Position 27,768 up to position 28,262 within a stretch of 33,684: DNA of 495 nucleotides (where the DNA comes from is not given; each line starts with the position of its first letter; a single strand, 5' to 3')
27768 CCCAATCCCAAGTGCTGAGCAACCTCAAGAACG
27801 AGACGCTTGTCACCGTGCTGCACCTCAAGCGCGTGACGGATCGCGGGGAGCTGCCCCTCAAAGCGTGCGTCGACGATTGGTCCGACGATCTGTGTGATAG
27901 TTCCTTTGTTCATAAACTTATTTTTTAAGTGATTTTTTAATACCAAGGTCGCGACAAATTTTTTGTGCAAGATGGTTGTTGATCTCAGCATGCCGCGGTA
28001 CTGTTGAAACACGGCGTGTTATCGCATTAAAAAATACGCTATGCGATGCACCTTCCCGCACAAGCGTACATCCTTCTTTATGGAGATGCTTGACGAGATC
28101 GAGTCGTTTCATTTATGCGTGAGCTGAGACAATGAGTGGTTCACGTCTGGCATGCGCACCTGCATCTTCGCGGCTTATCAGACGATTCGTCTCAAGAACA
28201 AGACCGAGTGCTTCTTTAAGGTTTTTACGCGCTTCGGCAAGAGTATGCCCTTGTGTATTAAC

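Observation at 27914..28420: HicB-HicA toxin-antitoxin cassette inserted between atpG and atpD inside the F1Fo ATP synthase operon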

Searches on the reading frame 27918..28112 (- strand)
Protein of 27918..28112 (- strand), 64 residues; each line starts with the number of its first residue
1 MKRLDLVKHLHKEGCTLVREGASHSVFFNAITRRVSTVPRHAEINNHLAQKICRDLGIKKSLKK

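Call 3: search_protein_families(library=pfam, proteins=[window:27918-28112:-], max_evalue=0.1)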
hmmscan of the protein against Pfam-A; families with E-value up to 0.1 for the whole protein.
window:27918-28112:- (64 aa): 1 family
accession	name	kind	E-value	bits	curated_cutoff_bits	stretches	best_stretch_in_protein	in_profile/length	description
PF07927.17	HicA_toxin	-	1.5e-10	41.5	27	1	5-58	3-58/58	HicA toxin of bacterial toxin-antitoxin,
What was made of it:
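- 27918..28112 (-): hicA, a 64-aa toxin. Its ATG abuts the hicB stop (TAAATG). Pfam HicA_toxin 41.5 bits (call 3).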

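Call 4: search_protein_families(library=ncbifam, proteins=[window:27918-28112:-], max_evalue=0.1)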
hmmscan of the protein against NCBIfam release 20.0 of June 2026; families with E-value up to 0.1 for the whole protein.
window:27918-28112:- (64 aa): 0 families
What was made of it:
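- Tried and rejected: NCBIfam: no hit for either protein (call 4).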

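Call 6: find_encoding_contigs(protein=window:27918-28112:-, flank=6000, max_places=10)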
Protein window:27918-28112:- (64 aa): 18 contigs read that carry it; 10 places shown.
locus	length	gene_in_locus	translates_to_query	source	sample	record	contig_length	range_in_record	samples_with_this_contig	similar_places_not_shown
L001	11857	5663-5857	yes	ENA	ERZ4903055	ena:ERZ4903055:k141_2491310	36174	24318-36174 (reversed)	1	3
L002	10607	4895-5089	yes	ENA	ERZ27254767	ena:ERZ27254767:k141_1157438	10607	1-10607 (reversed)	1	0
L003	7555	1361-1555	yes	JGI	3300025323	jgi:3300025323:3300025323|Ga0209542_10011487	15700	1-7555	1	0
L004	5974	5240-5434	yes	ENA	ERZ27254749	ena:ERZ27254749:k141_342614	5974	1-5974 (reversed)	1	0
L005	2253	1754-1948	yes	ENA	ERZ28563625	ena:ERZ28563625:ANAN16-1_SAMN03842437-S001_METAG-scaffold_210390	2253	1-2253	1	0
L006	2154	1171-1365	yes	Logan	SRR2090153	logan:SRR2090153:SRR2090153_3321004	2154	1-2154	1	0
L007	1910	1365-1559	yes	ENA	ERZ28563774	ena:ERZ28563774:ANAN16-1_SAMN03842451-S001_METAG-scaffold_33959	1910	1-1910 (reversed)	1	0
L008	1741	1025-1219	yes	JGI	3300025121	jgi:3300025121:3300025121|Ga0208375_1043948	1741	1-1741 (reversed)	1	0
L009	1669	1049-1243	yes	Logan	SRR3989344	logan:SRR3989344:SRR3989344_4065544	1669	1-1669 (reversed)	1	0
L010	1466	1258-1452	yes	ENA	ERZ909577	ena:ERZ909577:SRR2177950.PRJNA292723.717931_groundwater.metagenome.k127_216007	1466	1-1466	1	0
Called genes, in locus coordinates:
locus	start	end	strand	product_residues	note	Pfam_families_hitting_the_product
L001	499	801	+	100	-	-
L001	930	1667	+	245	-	PF00119:ATP-synt_A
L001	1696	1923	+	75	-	PF00137:ATP-synt_C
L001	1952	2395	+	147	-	PF00430:ATP-synt_B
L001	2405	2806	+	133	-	PF00213:OSCP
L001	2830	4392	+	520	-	PF02874:ATP-synt_ab_N (faint), PF00006:ATP-synt_ab, PF00306:ATP-synt_ab_C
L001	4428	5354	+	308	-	PF00231:ATP-synt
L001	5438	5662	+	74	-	PF21748:UPF0150 (weak)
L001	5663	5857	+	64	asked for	PF07927:HicA_toxin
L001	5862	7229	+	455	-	PF02874:ATP-synt_ab_N, PF00006:ATP-synt_ab, PF22919:ATP-synt_VA_C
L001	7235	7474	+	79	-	PF02823:ATP-synt_DE_N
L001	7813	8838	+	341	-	PF00535:Glycos_transf_2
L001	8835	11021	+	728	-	PF03706:LPG_synthase_TM, PF01270:Glyco_hydro_8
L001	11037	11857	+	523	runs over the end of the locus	PF13506:Glyco_transf_21, PF00535:Glycos_transf_2, PF13641:Glyco_tranf_2_3, PF13632:Glyco_trans_2_3, PF03552:Cellulose_synt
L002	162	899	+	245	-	PF00119:ATP-synt_A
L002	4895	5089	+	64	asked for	PF07927:HicA_toxin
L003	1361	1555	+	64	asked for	PF07927:HicA_toxin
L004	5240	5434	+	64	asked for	PF07927:HicA_toxin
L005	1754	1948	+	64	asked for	PF07927:HicA_toxin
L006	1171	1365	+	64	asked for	PF07927:HicA_toxin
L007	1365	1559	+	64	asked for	PF07927:HicA_toxin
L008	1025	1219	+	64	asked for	PF07927:HicA_toxin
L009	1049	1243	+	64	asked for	PF07927:HicA_toxin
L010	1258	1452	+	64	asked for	PF07927:HicA_toxin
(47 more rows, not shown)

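Call 9: find_homologous_proteins(query=window:27918-28112:-, max_evalue=0.00001)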
Query window:27918-28112:- (64 aa): 141 proteins with E <= 0.00001 among 141 candidates; the best 120 are listed.
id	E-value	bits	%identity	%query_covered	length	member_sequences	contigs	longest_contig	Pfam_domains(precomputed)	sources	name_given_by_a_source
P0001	4.2e-35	135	100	100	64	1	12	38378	PF07927.18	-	-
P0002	5.7e-29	116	81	100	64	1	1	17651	PF07927.18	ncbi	-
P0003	3.9e-28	113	83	100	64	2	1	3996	PF07927.18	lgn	-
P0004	1.1e-27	112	81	100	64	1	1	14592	PF07927.18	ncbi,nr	ncbi:MAG: type II toxin-antitoxin system HicA family toxin [Candidatus Yonathbacteria bacterium]|nr:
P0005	1.2e-27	112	78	100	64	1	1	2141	PF07927.18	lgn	-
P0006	1.5e-27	111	80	100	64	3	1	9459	PF07927.18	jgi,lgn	jgi:mRNA interferase HicA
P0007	2.6e-27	111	81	100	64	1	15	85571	PF07927.18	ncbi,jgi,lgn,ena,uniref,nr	ncbi:MAG: hypothetical protein UW27_C0001G0045 [Parcubacteria group bacterium GW2011_GWA1_44_13]|uni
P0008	4.6e-27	110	81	100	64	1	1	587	PF07927.18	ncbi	-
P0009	1.0e-26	109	78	100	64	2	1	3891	PF07927.18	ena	-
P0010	1.2e-25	105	80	100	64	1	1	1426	PF07927.18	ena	-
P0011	1.2e-25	105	78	100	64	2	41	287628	PF07927.18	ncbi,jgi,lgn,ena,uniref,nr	ncbi:MAG: addiction module toxin, HicA family [Candidatus Yonathbacteria bacterium CG10_big_fil_rev_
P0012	1.5e-25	105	77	100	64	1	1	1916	PF07927.18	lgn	-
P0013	2.6e-25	104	77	100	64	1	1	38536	PF07927.18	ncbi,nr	ncbi:MAG: type II toxin-antitoxin system HicA family toxin [Candidatus Niyogibacteria bacterium]|nr:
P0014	6.9e-24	100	73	94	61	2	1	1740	PF07927.18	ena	-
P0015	8.8e-24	99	72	100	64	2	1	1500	PF07927.18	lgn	-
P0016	5.8e-23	97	72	95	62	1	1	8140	PF07927.18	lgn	-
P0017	1.9e-21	92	73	94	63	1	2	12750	PF07927.18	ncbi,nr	ncbi:MAG: type II toxin-antitoxin system HicA family toxin [Parcubacteria group bacterium]|nr:type I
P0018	2.9e-21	92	69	100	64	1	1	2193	PF07927.18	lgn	-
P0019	3.6e-21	91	72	91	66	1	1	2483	PF07927.18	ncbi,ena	-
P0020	6.0e-21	91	67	100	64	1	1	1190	PF07927.18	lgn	-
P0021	1.3e-20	90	69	100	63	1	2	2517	PF07927.18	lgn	-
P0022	1.9e-20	89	72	94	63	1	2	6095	PF07927.18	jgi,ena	-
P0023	2.5e-20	89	74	91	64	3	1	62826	PF07927.18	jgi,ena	-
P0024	3.0e-20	88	71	92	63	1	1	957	PF07927.18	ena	-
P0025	3.6e-20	88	71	91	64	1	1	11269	PF07927.18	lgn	-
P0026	4.2e-20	88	69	100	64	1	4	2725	PF07927.18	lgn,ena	-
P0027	7.0e-20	87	69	100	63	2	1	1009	PF07927.18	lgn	-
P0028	8.5e-20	87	67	100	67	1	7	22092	PF07927.18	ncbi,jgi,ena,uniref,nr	ncbi:addiction module toxin, HicA family [Candidatus Campbellbacteria bacterium CG10_big_fil_rev_8_2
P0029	9.7e-20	87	65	94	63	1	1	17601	PF07927.18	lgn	-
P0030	2.0e-19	86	63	98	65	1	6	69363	PF07927.18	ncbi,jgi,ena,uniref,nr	ncbi:MAG: addiction module toxin, HicA family [Candidatus Staskawiczbacteria bacterium RIFCSPHIGHO2_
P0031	2.2e-19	86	71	91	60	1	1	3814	PF07927.18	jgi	jgi:hypothetical protein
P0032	2.7e-19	85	66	92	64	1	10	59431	PF07927.18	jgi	jgi:predicted RNA binding protein YcfA (HicA-like mRNA interferase family)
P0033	2.8e-19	85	69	92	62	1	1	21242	PF07927.18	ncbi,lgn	-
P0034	5.1e-19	85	68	92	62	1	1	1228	PF07927.18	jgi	-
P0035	6.2e-19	84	64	95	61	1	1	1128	PF07927.18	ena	-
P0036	7.8e-19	84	62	95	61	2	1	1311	PF07927.18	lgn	-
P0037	8.6e-19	84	72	91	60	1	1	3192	PF07927.18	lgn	-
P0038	9.1e-19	84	65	94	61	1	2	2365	PF07927.18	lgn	-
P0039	1.3e-18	83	71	91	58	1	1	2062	PF07927.18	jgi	jgi:hypothetical protein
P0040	1.4e-18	83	66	100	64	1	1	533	PF07927.18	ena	-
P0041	1.7e-18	83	67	91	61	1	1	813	PF07927.18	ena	-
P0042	1.7e-18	83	62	95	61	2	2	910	PF07927.18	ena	-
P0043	2.1e-18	83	64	92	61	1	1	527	PF07927.18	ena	-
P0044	2.2e-18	83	66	91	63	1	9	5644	PF07927.18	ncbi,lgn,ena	-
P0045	2.5e-18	82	63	94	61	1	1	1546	PF07927.18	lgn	-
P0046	3.3e-18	82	69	91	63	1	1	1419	PF07927.18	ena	-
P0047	5.3e-18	81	59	100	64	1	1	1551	PF07927.18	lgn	-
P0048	6.2e-18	81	67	91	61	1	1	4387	PF07927.18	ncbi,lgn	ncbi:MAG: type II toxin-antitoxin system HicA family toxin [Gemmatimonadaceae bacterium]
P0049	6.6e-18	81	63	100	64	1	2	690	PF07927.18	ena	-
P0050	7.4e-18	81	66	91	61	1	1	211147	PF07927.18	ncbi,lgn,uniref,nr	ncbi:type II toxin-antitoxin system HicA family toxin [Spirosoma endophyticum]|uniref:Predicted RNA 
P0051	7.5e-18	81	66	91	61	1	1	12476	PF07927.18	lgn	-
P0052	7.8e-18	81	67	91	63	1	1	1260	PF07927.18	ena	-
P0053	7.8e-18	81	62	98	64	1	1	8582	PF07927.18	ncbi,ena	-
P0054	8.6e-18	81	64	91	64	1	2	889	PF07927.18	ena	-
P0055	9.7e-18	81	61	95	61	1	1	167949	PF07927.18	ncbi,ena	ncbi:MAG: type II toxin-antitoxin system HicA family toxin [Pseudomonadota bacterium]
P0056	1.1e-17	80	64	95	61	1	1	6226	PF07927.18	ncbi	ncbi:MAG: type II toxin-antitoxin system HicA family toxin [Gemmatimonadales bacterium]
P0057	1.4e-17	80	63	94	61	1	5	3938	PF07927.18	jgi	jgi:mRNA interferase HicA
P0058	1.5e-17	80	64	95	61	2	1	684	PF07927.18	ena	-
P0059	1.9e-17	80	57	98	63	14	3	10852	PF07927.18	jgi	jgi:mRNA interferase HicA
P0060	2.0e-17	80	67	91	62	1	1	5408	PF07927.18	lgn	-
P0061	2.7e-17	79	68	88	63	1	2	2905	PF07927.18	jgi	jgi:predicted RNA binding protein YcfA (HicA-like mRNA interferase family)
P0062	2.8e-17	79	66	95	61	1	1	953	PF07927.18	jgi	jgi:mRNA interferase HicA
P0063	3.9e-17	79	62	95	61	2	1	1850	PF07927.18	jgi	jgi:mRNA interferase HicA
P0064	4.2e-17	79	59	95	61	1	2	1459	PF07927.18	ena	-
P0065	4.3e-17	79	66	91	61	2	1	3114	PF07927.18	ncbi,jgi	jgi:mRNA interferase HicA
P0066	5.5e-17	78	64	91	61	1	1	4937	PF07927.18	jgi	jgi:mRNA interferase HicA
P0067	5.7e-17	78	61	95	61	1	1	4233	PF07927.18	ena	-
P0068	6.0e-17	78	66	91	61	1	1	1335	PF07927.18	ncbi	-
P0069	6.7e-17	78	67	91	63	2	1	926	PF07927.18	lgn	-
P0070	6.9e-17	78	64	91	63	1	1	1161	PF07927.18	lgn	-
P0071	8.5e-17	78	64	91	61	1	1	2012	PF07927.18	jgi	jgi:predicted RNA binding protein YcfA (HicA-like mRNA interferase family)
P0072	8.8e-17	78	61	95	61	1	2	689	PF07927.18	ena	-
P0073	8.9e-17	78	64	91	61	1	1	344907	PF07927.18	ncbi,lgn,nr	ncbi:MAG: type II toxin-antitoxin system HicA family toxin [Cytophagales bacterium]|nr:type II toxin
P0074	9.6e-17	77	62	95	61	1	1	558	PF07927.18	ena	-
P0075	9.7e-17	77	64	91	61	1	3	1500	PF07927.18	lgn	-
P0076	1.1e-16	77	67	91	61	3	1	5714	PF07927.18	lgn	-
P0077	1.2e-16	77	62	91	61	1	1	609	PF07927.18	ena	-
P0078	1.2e-16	77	64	91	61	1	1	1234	PF07927.18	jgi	jgi:predicted RNA binding protein YcfA (HicA-like mRNA interferase family)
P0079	1.3e-16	77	64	91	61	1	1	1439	PF07927.18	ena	-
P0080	1.3e-16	77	64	91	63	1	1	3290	PF07927.18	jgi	jgi:predicted RNA binding protein YcfA (HicA-like mRNA interferase family)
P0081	1.6e-16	77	64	95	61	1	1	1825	PF07927.18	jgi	-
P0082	1.6e-16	77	62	91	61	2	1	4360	PF07927.18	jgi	jgi:mRNA interferase HicA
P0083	1.9e-16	76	56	95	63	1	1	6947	PF07927.18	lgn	-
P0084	2.0e-16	76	66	91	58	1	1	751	PF07927.18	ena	-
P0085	2.0e-16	76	62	91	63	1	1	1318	PF07927.18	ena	-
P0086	2.1e-16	76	60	91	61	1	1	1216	PF07927.18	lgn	-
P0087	2.2e-16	76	64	91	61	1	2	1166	PF07927.18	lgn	-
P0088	2.2e-16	76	58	94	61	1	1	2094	PF07927.18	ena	-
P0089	2.2e-16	76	61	95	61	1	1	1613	PF07927.18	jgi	jgi:hypothetical protein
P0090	2.3e-16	76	66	91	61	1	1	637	PF07927.18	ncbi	-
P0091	2.5e-16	76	59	95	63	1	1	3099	PF07927.18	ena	-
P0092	3.2e-16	76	64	91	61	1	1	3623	PF07927.18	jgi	-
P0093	3.6e-16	76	67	91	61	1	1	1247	PF07927.18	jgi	jgi:mRNA interferase HicA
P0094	4.3e-16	75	61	95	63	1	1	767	PF07927.18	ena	-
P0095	4.5e-16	75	61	92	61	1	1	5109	PF07927.18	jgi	jgi:mRNA interferase HicA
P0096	4.5e-16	75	62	91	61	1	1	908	PF07927.18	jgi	-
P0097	4.6e-16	75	64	91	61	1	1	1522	PF07927.18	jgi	jgi:predicted RNA binding protein YcfA (HicA-like mRNA interferase family)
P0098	5.8e-16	75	58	97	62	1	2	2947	PF07927.18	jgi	jgi:mRNA interferase HicA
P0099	6.1e-16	75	62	91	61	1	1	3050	PF07927.18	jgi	-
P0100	6.2e-16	75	62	95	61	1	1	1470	PF07927.18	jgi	jgi:mRNA interferase HicA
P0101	6.8e-16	75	64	91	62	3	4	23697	PF07927.18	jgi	jgi:predicted RNA binding protein YcfA (HicA-like mRNA interferase family)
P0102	7.4e-16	75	64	88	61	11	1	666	PF07927.18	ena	-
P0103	8.8e-16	74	62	91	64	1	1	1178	PF07927.18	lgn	-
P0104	9.9e-16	74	64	91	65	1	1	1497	PF07927.18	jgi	-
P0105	1.3e-15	74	61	95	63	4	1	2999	PF07927.18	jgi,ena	-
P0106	1.3e-15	74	60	94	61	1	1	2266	PF07927.18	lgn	-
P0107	1.4e-15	74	66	91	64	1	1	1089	PF07927.18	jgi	-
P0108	1.6e-15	74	57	95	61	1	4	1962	PF07927.18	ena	-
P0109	1.6e-15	74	60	91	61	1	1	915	PF07927.18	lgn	-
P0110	1.7e-15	73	64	91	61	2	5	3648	PF07927.18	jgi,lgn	jgi:predicted RNA binding protein YcfA (HicA-like mRNA interferase family)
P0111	1.7e-15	73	62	91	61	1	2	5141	PF07927.18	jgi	jgi:mRNA interferase HicA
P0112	2.1e-15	73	57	95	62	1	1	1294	PF07927.18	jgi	-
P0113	2.2e-15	73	60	91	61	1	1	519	PF07927.18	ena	-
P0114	2.4e-15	73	62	91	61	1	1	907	PF07927.18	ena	-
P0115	3.0e-15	73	59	95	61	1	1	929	PF07927.18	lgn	-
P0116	3.0e-15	73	59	95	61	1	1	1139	PF07927.18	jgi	jgi:mRNA interferase HicA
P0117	3.1e-15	73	59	91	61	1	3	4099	PF07927.18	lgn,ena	-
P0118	4.0e-15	72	56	95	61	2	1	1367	PF07927.18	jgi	jgi:predicted RNA binding protein YcfA (HicA-like mRNA interferase family)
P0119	4.1e-15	72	64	88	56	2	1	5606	PF07927.18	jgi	-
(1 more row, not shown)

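Call 10: find_encoding_contigs(protein=P0011, flank=6000, max_places=4)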
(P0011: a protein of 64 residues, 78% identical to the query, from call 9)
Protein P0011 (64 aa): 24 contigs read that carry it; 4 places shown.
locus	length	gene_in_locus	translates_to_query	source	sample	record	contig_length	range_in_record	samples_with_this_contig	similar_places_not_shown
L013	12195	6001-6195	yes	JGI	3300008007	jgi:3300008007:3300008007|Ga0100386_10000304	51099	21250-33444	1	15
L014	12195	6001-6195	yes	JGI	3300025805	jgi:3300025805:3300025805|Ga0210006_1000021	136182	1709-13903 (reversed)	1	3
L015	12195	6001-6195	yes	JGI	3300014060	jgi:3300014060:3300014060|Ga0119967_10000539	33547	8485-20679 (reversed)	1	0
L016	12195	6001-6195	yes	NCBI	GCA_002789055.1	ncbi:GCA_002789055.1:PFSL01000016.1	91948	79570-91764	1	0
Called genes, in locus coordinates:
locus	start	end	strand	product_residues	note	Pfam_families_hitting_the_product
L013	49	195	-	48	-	-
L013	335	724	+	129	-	PF00410:Ribosomal_S8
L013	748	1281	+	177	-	PF00347:Ribosomal_L6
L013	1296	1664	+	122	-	PF00861:Ribosomal_L18p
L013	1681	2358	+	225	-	PF00333:Ribosomal_S5, PF03719:Ribosomal_S5_C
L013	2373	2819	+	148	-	PF00828:Ribosomal_L27A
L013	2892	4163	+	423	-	PF00344:SecY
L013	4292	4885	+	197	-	PF13238:AAA_18, PF00406:ADK, PF13207:AAA_17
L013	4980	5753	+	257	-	PF00557:Peptidase_M24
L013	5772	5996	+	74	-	PF21748:UPF0150 (weak)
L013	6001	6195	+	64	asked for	PF07927:HicA_toxin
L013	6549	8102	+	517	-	-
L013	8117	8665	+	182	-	-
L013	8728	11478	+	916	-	PF01935:DUF87 (faint), PF26449:DUF8128, PF02534:T4SS-DNA_transf (faint)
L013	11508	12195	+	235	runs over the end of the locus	PF03575:Peptidase_S51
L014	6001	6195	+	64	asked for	PF07927:HicA_toxin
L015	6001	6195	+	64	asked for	PF07927:HicA_toxin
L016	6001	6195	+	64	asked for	PF07927:HicA_toxin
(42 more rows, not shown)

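Call 11: find_encoding_contigs(protein=P0007, flank=6000, max_places=4)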
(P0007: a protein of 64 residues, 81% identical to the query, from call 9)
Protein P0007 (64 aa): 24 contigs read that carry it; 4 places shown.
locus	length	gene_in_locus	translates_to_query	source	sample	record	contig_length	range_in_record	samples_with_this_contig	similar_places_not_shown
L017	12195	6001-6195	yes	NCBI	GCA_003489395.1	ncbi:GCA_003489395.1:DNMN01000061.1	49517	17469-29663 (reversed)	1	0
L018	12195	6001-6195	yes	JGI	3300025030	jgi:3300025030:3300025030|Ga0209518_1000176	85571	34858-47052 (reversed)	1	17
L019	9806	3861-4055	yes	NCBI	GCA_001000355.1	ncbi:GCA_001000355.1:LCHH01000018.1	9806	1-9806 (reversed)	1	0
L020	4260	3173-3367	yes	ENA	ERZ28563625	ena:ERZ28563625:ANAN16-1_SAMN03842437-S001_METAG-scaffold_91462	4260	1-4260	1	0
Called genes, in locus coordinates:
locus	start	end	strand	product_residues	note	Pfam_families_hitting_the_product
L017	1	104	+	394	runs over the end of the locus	-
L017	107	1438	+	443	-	-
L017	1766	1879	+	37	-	PF00444:Ribosomal_L36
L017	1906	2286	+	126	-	PF00416:Ribosomal_S13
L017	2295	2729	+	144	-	PF00411:Ribosomal_S11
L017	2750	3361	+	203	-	PF00163:Ribosomal_S4, PF01479:S4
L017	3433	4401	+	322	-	PF01193:RNA_pol_L, PF01000:RNA_pol_A_bac, PF03118:RNA_pol_A_CTD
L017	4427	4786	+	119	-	-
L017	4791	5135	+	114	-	PF00572:Ribosomal_L13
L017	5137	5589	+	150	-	PF00380:Ribosomal_S9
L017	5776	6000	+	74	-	PF21748:UPF0150 (weak)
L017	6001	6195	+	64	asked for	PF07927:HicA_toxin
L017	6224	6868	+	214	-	PF01025:GrpE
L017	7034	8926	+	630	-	PF00012:HSP70, PF06723:MreB_Mbl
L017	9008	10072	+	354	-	PF00226:DnaJ, PF01556:DnaJ_C, PF00684:DnaJ_CXXCXGXG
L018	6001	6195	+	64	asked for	PF07927:HicA_toxin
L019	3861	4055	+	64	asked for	PF07927:HicA_toxin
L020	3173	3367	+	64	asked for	PF07927:HicA_toxin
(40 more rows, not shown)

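Call 12: find_encoding_contigs(protein=P0013, flank=6000, max_places=3)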
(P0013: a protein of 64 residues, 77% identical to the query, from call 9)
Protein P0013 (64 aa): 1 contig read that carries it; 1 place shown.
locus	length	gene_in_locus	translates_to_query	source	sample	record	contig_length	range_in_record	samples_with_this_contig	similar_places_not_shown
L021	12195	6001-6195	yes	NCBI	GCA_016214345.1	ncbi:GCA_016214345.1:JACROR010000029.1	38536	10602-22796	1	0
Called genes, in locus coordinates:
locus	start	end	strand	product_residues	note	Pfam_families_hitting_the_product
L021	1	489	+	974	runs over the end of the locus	PF00005:ABC_tran (faint), PF02463:SMC_N (faint), PF03193:RsgA_GTPase (faint), PF13175:AAA_15 (faint), PF13191:AAA_16 (faint), PF13555:AAA_29 (faint), PF17760:UvrA_inter, PF17755:UvrA_DNA-bind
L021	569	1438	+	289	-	PF03771:SPDY (faint)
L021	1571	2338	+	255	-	PF02163:Peptidase_M50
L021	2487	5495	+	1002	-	PF18083:PutA_N, PF01619:Pro_dh, PF00171:Aldedh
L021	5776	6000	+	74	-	PF21748:UPF0150 (weak)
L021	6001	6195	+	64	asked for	PF07927:HicA_toxin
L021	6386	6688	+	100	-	PF00166:Cpn10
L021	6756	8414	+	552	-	PF00118:Cpn60_TCP1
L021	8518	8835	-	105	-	-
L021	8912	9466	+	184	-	PF04011:LemA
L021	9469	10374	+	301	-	PF01435:Peptidase_M48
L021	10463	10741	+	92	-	-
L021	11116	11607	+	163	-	-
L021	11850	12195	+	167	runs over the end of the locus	PF13207:AAA_17 (weak), PF13671:AAA_33 (weak), PF01202:SKI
